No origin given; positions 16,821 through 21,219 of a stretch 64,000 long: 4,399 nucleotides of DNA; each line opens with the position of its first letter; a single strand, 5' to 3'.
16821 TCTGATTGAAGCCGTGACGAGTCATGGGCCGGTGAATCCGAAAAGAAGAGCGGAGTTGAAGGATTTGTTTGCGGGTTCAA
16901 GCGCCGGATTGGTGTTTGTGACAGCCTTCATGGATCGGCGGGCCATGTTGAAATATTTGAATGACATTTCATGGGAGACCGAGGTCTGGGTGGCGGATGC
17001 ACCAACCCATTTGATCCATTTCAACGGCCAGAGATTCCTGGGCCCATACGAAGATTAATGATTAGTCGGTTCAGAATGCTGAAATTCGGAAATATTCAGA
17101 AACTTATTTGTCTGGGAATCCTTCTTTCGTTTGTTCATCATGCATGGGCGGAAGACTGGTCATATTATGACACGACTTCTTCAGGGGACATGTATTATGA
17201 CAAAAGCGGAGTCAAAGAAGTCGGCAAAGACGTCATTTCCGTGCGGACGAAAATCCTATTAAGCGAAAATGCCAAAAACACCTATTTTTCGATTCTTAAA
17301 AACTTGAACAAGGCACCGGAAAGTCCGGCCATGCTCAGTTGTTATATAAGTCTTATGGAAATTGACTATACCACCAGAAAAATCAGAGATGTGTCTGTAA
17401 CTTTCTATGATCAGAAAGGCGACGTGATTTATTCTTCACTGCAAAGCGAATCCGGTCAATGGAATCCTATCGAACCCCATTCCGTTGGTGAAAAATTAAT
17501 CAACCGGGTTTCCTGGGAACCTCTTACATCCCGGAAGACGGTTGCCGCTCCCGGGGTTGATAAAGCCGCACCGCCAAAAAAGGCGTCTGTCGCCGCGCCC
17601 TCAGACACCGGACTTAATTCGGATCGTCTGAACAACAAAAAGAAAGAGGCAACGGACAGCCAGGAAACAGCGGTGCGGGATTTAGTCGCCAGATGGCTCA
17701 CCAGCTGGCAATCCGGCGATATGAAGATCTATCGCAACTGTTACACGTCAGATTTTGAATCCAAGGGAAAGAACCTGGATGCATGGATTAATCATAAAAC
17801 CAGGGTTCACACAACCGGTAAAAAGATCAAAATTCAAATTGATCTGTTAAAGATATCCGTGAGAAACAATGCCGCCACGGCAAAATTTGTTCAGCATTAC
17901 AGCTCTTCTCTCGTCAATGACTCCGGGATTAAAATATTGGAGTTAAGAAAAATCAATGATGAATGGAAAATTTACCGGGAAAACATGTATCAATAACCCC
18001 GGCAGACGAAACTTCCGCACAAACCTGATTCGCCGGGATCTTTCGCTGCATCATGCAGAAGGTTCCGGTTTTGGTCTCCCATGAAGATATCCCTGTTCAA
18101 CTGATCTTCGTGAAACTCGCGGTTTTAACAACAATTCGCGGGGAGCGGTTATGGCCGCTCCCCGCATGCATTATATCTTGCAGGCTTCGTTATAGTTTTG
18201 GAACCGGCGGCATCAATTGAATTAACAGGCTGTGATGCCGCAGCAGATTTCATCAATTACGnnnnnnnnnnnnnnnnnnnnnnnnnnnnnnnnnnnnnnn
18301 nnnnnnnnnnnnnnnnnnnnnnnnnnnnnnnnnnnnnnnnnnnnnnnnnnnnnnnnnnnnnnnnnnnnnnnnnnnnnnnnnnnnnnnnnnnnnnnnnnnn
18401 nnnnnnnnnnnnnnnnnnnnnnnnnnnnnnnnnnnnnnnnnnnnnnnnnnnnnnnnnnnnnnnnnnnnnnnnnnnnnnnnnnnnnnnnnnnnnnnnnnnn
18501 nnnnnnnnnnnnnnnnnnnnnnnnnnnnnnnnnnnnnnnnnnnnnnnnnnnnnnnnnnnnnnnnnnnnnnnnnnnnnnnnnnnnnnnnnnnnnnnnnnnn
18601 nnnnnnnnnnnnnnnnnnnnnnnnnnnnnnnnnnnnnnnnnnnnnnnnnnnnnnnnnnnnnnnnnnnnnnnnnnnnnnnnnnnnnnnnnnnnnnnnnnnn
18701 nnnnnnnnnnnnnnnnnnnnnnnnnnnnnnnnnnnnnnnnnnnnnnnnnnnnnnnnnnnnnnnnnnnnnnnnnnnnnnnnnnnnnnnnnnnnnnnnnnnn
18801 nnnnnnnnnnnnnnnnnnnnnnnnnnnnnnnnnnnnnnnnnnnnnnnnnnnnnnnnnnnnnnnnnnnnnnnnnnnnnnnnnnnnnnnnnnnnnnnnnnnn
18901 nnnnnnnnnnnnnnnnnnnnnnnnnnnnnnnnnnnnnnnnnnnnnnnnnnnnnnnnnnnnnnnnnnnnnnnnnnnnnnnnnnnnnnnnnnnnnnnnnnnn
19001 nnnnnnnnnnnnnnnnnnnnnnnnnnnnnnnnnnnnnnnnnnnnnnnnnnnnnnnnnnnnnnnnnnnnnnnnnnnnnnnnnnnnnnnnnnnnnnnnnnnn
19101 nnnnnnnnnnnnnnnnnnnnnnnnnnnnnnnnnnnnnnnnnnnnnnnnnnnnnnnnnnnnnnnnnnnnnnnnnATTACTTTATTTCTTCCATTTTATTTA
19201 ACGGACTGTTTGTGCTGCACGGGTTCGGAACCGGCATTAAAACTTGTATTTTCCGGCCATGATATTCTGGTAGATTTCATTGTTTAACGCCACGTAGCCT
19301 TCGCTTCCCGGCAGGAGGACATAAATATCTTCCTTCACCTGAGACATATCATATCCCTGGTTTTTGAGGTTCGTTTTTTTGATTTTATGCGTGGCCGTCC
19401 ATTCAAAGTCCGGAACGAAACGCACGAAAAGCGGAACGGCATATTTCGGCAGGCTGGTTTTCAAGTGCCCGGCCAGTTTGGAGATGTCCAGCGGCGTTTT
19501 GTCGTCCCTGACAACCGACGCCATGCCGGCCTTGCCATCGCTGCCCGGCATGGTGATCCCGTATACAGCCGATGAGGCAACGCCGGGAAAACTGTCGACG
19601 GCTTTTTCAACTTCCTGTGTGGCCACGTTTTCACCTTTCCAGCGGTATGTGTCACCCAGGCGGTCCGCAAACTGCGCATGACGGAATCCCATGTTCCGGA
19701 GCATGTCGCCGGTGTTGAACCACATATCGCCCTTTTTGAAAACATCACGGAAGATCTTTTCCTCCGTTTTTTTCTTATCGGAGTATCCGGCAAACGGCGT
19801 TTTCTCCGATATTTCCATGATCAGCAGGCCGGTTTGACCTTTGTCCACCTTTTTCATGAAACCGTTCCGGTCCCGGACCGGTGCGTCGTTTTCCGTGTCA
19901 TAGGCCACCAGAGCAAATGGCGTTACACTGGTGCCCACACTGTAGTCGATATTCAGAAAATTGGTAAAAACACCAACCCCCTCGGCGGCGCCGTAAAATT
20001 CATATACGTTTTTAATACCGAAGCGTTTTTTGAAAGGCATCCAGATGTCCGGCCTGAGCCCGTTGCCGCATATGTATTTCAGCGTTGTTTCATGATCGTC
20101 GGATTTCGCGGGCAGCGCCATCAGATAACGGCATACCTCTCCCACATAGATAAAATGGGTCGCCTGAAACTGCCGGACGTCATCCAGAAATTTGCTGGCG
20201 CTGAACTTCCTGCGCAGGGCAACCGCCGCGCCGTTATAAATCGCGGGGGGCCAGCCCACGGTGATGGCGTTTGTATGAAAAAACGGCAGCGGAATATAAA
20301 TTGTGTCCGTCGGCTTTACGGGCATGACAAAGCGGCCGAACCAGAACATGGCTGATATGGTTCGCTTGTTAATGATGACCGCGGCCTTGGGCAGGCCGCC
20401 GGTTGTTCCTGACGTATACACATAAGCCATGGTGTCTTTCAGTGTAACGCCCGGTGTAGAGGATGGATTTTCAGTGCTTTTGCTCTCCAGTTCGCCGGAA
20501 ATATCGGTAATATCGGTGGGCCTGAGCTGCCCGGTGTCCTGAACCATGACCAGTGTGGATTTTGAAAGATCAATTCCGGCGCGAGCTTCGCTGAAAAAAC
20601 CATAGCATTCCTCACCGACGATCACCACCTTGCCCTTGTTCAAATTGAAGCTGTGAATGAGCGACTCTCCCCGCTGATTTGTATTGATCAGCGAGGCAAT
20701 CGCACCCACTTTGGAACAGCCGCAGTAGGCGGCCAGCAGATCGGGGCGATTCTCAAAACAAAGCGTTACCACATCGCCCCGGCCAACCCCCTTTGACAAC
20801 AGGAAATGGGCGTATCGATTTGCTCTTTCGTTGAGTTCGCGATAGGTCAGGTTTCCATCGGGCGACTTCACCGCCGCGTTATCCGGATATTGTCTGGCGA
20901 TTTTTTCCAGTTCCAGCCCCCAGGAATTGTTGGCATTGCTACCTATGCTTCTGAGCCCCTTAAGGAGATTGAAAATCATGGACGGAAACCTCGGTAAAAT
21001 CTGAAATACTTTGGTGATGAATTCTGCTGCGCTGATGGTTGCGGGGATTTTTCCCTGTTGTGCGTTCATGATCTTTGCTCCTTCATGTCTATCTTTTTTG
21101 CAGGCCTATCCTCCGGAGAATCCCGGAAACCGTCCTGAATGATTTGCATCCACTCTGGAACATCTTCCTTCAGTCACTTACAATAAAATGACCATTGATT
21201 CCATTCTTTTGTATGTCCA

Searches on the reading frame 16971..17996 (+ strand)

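Call 32: search_protein_families(library=pfam, proteins=[window:16971-17996:+], max_evalue=0.00001)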
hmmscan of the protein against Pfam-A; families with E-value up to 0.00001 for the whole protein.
window:16971-17996:+ (341 aa): 2 families
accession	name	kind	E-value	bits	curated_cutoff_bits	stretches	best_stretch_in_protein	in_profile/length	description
PF24125.1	Cds6_C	-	9e-15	55.4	27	1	237-337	4-110/111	Cds6 C-terminal NTF2-like domain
PF16747.10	Adhesin_E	-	2.7e-08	34.5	23.7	1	63-179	1-106/109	Surface-adhesin protein E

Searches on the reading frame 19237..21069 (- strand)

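Call 3: search_protein_families(library=pfam, proteins=[window:19237-21069:-])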
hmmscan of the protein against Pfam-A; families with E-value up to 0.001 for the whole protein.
window:19237-21069:- (610 aa): 2 families
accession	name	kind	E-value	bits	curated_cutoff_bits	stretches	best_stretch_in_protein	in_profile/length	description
PF00501.34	AMP-binding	-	1.6e-55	189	29.9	1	55-385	2-351/384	AMP-binding enzyme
PF13193.12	AMP-binding_C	-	1.2e-10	42.5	24.5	1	486-562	1-76/76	AMP-binding enzyme C-terminal domain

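Call 4: search_protein_families(library=ncbifam, proteins=[window:19237-21069:-])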
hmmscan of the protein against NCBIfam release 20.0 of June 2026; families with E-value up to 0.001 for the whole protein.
window:19237-21069:- (610 aa): 89 families (the best 25 are shown)
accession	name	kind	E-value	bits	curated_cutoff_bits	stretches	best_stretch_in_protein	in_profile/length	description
NF006134.1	PRK08279.1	equivalog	6.4e-218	725.2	625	1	11-609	8-604/605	long-chain-acyl-CoA synthetase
NF038342.1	FACL_FadD6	exception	3.9e-170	567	975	1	14-607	7-582/584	long-chain-acyl-CoA synthetase FadD6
NF004808.0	PRK06155.1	equivalog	1.5e-75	254.5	722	1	54-573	27-523/542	ATP-dependent acyl-CoA ligase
NF004837.0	PRK06187.1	subfamily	2.3e-62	211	476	1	54-574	14-524/531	long-chain-fatty-acid--CoA ligase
NF009927.1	PRK13388.1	exception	9e-55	186.1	800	1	59-576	11-506/523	fatty-acid--CoA ligase FadD1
NF052587.1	SterCoASynCasI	equivalog_domain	1.7e-54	185.3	900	1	101-576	55-512/550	steroid-22-oyl-CoA synthetase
NF005897.1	PRK07867.1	exception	3e-51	174.6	850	1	207-576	140-489/496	long-chain-fatty-acid--CoA ligase FadD17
NF006182.0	PRK08316.1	subfamily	4.1e-43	147.7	663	1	54-571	17-516/523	fatty acyl-CoA synthetase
NF005947.1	PRK08008.1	equivalog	8.3e-43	146.7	651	1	73-569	37-518/518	crotonobetaine/carnitine-CoA ligase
NF006020.0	PRK08162.1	subfamily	2.5e-40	138.3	677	1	54-573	25-539/545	acyl-CoA synthetase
NF005898.0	PRK07868.1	equivalog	1.4e-37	129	925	1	39-605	438-987/994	acyl-CoA synthetase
NF004114.0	PRK05605.1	equivalog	3.1e-37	128.2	766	2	201-571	212-568/575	long-chain-fatty-acid--CoA ligase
NF004814.0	PRK06164.1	equivalog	3.5e-37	128.2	677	1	54-575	16-533/540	acyl-CoA synthetase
NF052269.1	Staph_lig_FadD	equivalog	4e-37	127.7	650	1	72-571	26-492/499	long-chain-fatty-acid--CoA ligase FadD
NF005801.1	PRK07656.1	equivalog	4.9e-37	127.7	657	1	54-569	7-500/500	FadD3 family acyl-CoA ligase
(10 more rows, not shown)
